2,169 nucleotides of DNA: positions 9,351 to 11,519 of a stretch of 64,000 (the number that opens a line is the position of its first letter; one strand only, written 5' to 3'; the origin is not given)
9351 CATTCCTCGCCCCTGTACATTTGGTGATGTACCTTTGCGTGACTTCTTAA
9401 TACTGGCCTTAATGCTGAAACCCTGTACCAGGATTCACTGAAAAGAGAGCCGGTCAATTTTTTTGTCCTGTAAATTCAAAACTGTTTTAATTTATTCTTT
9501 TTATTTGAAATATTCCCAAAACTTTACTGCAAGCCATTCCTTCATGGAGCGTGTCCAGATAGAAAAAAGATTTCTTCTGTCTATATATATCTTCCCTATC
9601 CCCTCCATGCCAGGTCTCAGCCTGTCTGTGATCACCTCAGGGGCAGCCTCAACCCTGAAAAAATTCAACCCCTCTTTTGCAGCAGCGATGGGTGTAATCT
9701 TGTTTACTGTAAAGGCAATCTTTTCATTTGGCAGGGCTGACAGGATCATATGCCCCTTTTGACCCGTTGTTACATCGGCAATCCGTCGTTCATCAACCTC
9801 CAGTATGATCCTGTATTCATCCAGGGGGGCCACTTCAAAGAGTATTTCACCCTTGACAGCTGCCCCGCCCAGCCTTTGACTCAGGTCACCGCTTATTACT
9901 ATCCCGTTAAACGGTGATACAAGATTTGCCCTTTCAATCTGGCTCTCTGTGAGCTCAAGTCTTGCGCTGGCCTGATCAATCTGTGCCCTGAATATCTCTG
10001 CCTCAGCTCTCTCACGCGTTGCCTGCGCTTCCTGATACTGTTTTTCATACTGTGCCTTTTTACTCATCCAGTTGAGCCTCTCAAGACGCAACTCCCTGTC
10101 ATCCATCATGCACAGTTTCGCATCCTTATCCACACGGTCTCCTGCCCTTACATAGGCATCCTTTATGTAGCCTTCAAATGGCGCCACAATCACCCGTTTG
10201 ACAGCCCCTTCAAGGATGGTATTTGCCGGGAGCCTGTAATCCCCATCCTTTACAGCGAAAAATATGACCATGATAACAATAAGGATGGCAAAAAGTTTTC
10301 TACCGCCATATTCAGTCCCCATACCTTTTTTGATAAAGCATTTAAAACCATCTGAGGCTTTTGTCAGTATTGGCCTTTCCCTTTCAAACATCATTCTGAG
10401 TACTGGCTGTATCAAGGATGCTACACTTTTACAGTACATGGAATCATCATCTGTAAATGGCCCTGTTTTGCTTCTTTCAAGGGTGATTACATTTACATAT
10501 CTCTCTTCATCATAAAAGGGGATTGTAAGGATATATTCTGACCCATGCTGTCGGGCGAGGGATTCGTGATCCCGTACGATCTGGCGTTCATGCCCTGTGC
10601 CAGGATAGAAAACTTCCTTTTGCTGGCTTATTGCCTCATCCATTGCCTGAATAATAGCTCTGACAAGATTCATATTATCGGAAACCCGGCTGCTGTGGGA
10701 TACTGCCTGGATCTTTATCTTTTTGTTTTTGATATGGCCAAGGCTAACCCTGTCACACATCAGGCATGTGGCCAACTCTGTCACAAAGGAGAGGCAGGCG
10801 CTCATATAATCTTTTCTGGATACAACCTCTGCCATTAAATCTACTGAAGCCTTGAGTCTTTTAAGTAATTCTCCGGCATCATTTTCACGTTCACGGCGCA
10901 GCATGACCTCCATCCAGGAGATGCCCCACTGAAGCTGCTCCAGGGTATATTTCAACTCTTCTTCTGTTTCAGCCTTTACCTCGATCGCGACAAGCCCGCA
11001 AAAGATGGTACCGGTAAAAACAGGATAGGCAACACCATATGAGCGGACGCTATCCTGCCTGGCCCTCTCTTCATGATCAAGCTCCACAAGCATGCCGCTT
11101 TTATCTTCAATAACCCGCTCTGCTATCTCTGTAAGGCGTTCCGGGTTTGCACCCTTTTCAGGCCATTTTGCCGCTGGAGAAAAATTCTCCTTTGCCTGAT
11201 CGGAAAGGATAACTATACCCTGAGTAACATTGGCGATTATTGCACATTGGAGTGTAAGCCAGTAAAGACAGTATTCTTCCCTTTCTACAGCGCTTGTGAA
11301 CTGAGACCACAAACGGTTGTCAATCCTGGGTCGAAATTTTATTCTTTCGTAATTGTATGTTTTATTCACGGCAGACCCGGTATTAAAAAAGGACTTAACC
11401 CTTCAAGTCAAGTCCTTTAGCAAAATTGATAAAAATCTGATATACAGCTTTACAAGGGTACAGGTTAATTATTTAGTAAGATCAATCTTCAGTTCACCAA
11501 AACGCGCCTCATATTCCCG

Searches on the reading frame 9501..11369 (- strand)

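Call 7: search_protein_families(library=pfam, proteins=[window:9501-11369:-], max_evalue=0.001)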
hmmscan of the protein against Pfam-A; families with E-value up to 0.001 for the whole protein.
window:9501-11369:- (622 aa): 3 families
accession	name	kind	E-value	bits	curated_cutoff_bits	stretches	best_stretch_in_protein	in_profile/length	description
PF16576.10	HlyD_D23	-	5.1e-16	59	30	1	393-575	21-201/214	Barrel-sandwich domain of CusB or HlyD membrane-fusion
PF13437.12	HlyD_3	-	2.6e-12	47.8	22.2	1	483-587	2-106/106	HlyD family secretion protein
PF13492.12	GAF_3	-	3.1e-05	24.8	27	0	197-320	11-123/129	GAF domain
